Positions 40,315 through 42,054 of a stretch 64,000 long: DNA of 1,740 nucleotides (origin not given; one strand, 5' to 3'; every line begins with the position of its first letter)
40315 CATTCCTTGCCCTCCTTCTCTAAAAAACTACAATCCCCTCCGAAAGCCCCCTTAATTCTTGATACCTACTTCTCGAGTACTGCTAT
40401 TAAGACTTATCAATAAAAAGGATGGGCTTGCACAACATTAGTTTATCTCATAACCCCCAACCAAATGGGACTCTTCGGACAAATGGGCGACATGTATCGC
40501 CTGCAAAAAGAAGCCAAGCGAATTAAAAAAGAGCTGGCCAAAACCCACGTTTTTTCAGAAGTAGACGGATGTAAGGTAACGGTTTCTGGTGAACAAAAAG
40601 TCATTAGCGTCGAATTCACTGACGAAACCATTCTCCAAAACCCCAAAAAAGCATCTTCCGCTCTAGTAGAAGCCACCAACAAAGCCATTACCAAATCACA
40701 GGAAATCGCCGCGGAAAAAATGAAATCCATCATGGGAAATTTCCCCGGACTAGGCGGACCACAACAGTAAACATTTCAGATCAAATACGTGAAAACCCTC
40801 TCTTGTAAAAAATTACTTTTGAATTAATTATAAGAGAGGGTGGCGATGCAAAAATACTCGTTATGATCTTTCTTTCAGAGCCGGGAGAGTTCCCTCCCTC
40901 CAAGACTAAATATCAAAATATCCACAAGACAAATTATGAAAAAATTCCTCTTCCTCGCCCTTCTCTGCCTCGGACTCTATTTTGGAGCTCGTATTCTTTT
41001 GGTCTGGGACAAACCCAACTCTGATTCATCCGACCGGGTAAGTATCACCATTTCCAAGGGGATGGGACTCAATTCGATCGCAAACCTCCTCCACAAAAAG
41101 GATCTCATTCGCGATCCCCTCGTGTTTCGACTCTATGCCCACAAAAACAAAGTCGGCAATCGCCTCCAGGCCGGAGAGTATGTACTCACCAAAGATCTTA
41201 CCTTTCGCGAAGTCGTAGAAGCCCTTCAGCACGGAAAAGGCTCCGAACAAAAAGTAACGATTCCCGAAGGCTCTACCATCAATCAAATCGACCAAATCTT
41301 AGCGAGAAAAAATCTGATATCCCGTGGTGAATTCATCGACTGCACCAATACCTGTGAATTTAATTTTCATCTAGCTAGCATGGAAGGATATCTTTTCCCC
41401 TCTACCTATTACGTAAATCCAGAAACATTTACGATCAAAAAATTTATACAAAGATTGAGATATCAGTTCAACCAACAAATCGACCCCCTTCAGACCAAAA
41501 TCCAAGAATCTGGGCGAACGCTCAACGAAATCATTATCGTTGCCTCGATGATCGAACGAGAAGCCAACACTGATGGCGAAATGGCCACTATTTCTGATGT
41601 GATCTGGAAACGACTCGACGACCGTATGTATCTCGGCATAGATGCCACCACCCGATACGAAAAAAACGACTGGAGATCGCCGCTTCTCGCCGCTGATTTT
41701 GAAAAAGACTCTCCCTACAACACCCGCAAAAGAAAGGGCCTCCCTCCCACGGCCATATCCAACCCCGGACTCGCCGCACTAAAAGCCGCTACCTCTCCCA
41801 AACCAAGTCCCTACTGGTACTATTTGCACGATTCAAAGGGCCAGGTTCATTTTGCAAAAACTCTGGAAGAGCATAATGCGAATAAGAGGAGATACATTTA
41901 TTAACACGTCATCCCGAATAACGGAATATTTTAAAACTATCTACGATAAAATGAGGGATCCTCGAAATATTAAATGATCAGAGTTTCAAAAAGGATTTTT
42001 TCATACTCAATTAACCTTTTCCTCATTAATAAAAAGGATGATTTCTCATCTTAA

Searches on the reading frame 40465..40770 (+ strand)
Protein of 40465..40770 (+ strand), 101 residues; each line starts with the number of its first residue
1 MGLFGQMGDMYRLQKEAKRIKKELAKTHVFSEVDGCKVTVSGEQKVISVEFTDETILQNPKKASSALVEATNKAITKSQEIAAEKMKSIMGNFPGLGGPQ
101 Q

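Call 9: search_protein_families(library=pfam, proteins=[window:40465-40770:+], max_evalue=0.01)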
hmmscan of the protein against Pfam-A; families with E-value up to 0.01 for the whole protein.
window:40465-40770:+ (101 aa): 1 family
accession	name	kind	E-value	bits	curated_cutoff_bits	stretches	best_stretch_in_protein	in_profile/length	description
PF02575.21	YbaB_DNA_bd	-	2.4e-13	50.5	25.5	1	7-93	1-90/91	YbaB/EbfC DNA-binding family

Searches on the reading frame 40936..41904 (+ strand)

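Call 9: search_protein_families(library=pfam, proteins=[window:40936-41904:+], max_evalue=0.01)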
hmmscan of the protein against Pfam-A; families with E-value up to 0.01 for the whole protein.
window:40936-41904:+ (322 aa): 1 family
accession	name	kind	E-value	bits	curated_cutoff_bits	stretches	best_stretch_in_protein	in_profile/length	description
PF02618.21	YceG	-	6.8e-77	259.1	32.4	1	37-319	1-275/275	YceG-like family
